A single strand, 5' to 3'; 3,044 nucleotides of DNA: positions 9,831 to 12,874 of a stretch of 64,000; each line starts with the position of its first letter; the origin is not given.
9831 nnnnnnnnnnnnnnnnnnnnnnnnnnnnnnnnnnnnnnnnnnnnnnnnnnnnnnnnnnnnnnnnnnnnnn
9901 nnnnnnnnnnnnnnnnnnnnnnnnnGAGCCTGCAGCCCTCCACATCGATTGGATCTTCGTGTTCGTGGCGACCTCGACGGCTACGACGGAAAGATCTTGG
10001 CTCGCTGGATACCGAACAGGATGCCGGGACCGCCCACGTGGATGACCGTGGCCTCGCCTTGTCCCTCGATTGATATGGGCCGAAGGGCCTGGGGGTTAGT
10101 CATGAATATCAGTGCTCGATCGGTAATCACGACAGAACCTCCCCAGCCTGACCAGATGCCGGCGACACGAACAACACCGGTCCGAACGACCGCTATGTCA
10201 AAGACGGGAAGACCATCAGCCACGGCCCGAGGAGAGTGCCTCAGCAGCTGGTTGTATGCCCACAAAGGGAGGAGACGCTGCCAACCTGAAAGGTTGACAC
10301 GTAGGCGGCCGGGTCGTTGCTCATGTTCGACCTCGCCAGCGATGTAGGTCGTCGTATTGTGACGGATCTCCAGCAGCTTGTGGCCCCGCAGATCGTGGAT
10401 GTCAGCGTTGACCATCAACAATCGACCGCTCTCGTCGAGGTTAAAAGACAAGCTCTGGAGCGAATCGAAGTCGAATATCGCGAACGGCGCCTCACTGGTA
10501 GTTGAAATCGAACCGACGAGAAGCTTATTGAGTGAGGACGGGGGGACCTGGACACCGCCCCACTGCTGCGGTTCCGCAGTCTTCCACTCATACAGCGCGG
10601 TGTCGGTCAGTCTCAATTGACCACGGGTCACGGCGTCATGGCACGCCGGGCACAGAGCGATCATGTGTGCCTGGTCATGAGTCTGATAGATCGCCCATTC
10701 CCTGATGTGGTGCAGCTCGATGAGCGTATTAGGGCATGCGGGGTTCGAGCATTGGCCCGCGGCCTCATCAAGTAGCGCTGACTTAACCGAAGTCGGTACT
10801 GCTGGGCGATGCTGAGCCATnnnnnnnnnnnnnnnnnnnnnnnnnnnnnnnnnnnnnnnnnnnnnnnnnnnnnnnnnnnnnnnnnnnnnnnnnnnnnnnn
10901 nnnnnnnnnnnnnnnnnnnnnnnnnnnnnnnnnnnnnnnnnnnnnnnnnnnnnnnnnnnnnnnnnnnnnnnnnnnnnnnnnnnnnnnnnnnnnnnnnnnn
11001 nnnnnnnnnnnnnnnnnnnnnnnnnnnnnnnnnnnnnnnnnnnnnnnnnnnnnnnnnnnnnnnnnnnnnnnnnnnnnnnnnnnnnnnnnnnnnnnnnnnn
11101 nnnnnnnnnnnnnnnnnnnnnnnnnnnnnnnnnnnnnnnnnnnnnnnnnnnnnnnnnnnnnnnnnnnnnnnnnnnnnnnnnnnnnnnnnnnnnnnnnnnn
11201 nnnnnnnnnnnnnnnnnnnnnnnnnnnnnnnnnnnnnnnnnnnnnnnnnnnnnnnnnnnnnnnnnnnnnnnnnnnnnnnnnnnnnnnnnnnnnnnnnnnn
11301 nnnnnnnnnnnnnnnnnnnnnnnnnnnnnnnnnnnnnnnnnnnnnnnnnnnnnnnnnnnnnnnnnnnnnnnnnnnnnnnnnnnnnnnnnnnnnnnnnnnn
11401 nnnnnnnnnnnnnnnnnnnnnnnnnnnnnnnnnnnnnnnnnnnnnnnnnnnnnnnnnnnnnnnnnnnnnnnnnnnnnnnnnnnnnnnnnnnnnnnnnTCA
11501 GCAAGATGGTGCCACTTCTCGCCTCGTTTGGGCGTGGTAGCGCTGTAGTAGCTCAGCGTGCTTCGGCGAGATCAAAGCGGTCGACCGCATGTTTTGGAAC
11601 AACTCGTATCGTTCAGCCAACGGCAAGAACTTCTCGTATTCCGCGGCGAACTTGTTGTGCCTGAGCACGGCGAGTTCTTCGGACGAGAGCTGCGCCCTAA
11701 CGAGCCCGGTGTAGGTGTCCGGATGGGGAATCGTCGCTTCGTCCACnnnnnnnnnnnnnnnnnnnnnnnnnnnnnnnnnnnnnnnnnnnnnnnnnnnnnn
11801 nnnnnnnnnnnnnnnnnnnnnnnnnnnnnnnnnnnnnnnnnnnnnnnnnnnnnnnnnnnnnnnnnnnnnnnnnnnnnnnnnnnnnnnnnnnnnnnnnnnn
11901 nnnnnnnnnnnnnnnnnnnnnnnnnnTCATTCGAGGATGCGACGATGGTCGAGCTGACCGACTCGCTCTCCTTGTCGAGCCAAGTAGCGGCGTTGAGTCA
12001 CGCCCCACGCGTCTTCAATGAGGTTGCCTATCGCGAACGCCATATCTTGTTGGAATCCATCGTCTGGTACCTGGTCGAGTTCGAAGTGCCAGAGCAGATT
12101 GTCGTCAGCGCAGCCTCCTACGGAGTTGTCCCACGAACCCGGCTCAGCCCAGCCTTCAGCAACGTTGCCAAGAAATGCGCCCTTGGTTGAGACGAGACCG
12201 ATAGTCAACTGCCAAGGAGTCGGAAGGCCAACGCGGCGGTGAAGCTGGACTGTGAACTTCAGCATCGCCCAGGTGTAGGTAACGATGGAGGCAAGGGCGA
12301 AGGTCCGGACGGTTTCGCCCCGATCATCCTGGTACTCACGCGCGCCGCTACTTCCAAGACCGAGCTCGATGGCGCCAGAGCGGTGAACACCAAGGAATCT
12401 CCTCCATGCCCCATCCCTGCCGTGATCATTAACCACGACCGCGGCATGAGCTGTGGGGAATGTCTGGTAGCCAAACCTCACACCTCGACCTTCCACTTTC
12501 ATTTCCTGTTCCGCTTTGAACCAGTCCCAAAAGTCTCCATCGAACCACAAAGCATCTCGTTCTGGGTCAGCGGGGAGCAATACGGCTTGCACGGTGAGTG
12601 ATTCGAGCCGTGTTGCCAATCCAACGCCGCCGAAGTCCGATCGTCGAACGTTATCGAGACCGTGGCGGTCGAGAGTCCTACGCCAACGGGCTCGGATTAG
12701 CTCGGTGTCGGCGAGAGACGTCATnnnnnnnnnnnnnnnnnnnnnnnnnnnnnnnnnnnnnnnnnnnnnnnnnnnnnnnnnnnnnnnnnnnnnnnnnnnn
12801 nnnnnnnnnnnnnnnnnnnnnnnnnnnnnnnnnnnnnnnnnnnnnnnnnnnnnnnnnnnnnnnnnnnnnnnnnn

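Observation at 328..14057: Composite ~13.7-kb island in tRNA-Ala(GGC) delimited by a perfect 48-nt repeat and split by a third, diverged att copy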

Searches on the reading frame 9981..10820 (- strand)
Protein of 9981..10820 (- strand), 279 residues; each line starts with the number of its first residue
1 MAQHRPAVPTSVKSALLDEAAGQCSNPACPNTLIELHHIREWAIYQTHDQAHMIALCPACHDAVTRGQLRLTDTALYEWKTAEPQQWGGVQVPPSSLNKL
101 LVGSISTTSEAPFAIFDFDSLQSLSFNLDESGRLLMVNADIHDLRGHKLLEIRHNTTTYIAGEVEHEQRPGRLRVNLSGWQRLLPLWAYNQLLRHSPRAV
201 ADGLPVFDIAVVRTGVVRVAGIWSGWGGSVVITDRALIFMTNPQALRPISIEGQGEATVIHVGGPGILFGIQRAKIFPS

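Call 7: search_protein_families(library=pfam, proteins=[window:9981-10820:-], max_evalue=0.01)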
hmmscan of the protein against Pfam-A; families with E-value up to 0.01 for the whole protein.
window:9981-10820:- (279 aa): 1 family
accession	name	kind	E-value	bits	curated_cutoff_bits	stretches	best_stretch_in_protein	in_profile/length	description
PF01844.29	HNH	-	0.00021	21.8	21.4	1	24-65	4-45/47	HNH endonuclease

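Call 9: search_protein_families(library=padloc, proteins=[window:9981-10820:-], max_evalue=0.01)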
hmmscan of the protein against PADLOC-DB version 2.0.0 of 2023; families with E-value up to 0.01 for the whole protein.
window:9981-10820:- (279 aa): 3 families
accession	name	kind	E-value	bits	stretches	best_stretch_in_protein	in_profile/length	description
PDLC04772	PDC-M68A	-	0.00031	18.8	0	51-85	72-106/253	-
PDLC00740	Effector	-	0.0064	13.3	0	40-70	73-103/391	Endonuclease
PDLC00746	Effector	-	0.0098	12.9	0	7-57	16-64/389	Endonuclease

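Call 39: search_protein_families(library=phrogs, proteins=[window:9981-10820:-], max_evalue=0.001)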
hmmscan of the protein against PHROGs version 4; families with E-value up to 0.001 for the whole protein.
window:9981-10820:- (279 aa): 5 families
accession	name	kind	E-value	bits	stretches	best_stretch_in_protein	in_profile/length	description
phrog_6544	-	unknown function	1.8e-05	25.3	1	9-155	14-158/248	-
phrog_1588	-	unknown function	2.1e-05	25.4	1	24-67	42-85/132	-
phrog_333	-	DNA, RNA and nucleotide metabolism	0.00035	21.7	1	7-68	20-82/138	HNH endonuclease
phrog_119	-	DNA, RNA and nucleotide metabolism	0.00058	19.8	1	12-70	194-260/443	HNH endonuclease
phrog_589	-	DNA, RNA and nucleotide metabolism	0.0007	20.4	0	12-65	82-139/179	HNH endonuclease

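Call 40: search_protein_families(library=ncbifam, proteins=[window:9981-10820:-], max_evalue=0.001)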
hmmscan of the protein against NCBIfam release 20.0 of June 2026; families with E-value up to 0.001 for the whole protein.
window:9981-10820:- (279 aa): 0 families

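Call 75: find_homologous_proteins(query=window:9981-10820:-, max_evalue=1e-10)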
Query window:9981-10820:- (279 aa): 10 proteins with E <= 1e-10 among 1247 candidates.
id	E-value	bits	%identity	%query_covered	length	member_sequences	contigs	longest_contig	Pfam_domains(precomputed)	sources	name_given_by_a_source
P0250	1.2e-187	640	100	100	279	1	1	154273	-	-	-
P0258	1.7e-152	524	82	99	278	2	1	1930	-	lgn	-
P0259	9.5e-124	430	82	81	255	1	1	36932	-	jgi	-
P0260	3.1e-55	205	42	97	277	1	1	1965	-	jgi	jgi:hypothetical protein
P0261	4.6e-55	205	41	95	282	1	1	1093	-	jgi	jgi:hypothetical protein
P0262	1.1e-51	194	40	96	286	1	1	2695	-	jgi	-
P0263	1.3e-48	184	38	96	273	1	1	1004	-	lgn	-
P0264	1.7e-47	180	70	46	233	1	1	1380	-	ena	-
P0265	9.7e-46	174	35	99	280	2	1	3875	-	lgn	-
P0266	2.2e-45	173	39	95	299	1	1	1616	PF01844.30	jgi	jgi:hypothetical protein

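Call 76: find_encoding_contigs(protein=P0259, flank=10000, max_places=2)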
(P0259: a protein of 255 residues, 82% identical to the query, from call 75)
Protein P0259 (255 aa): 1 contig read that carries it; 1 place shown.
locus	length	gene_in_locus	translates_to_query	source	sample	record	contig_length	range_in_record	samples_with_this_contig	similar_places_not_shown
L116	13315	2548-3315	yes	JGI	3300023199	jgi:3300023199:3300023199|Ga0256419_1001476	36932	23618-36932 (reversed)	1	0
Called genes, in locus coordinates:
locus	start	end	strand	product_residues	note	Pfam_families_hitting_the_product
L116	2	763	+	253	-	?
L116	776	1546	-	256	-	PF04555:XhoI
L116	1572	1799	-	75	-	PF12728:HTH_17, PF13411:MerR_1 (weak), PF00376:MerR (weak)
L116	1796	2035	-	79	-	PF12728:HTH_17 (weak)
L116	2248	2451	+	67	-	-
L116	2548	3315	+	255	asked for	-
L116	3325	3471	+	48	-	-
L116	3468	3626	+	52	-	-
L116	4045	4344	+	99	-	-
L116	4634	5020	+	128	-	PF01022:HTH_5 (weak), PF12840:HTH_20, PF25212:HVO_A0114 (faint)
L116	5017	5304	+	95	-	-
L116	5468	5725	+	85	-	-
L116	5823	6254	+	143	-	PF19851:DUF6326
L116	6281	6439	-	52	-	-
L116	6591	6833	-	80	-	-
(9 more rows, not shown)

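Call 77: find_encoding_contigs(protein=P0258, flank=10000, max_places=2)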
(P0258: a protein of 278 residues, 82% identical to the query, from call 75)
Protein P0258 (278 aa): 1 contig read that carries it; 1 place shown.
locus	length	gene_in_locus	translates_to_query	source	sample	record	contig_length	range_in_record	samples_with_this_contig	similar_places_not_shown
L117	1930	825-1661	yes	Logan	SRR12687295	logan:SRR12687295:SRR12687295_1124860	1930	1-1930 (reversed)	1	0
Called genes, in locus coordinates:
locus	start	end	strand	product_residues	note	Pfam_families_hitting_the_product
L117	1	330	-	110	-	?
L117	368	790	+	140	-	-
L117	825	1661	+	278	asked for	-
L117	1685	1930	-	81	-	?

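Call 79: search_protein_families(library=pfam, proteins=[L117:368-790:+], max_evalue=0.01)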
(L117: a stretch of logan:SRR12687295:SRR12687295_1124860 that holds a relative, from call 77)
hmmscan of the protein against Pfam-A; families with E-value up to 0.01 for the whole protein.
L117:368-790:+ (140 aa): 0 families

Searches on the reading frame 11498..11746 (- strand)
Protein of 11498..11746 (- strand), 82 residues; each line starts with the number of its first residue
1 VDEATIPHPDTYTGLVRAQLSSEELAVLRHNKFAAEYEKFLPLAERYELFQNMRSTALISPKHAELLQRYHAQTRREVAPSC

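Call 39: search_protein_families(library=phrogs, proteins=[window:11498-11746:-], max_evalue=0.001)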
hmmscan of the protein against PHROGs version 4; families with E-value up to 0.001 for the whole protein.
window:11498-11746:- (82 aa): 0 families

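Call 79: search_protein_families(library=pfam, proteins=[window:11498-11746:-], max_evalue=0.01)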
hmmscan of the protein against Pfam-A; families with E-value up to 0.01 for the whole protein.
window:11498-11746:- (82 aa): 1 family
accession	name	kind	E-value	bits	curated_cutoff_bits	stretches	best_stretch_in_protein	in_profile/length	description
PF16872.10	putAbiC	-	2.3e-07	31.7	22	1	11-54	33-76/80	Putative phage abortive infection protein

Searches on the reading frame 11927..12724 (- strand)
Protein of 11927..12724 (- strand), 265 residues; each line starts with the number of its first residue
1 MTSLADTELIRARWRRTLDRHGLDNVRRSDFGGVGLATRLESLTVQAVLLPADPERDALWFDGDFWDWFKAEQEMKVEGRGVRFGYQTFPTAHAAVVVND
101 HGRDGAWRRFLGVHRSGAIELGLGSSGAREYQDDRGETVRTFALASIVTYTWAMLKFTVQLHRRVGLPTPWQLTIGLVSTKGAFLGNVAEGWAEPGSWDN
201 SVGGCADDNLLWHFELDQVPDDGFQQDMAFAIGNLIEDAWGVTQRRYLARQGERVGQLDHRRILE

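Call 7: search_protein_families(library=pfam, proteins=[window:11927-12724:-], max_evalue=0.01)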
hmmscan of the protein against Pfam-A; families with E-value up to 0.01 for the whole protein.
window:11927-12724:- (265 aa): 0 families

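Call 9: search_protein_families(library=padloc, proteins=[window:11927-12724:-], max_evalue=0.01)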
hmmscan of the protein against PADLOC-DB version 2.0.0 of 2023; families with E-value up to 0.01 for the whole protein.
window:11927-12724:- (265 aa): 0 families

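Call 39: search_protein_families(library=phrogs, proteins=[window:11927-12724:-], max_evalue=0.001)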
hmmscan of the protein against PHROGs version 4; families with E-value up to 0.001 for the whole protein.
window:11927-12724:- (265 aa): 0 families

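Call 40: search_protein_families(library=ncbifam, proteins=[window:11927-12724:-], max_evalue=0.001)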
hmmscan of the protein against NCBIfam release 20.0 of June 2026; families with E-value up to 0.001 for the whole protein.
window:11927-12724:- (265 aa): 0 families

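Call 43: search_solved_structures(query=window:11927-12724:-, max_evalue=1)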
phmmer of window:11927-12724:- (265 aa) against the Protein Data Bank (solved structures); distinct sequences matched with E-value up to 1: 3.
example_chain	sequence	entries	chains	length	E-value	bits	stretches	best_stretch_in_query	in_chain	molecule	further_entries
3uhj_A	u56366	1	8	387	0.08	15.3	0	146-197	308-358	Probable glycerol dehydrogenase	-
2qfv_A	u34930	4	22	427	0.31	13.3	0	189-248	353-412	Isocitrate dehydrogenase [NADP]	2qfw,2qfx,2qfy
3l47_A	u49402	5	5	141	0.49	12.7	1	197-244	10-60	Odorant binding protein (AGAP010409-PA)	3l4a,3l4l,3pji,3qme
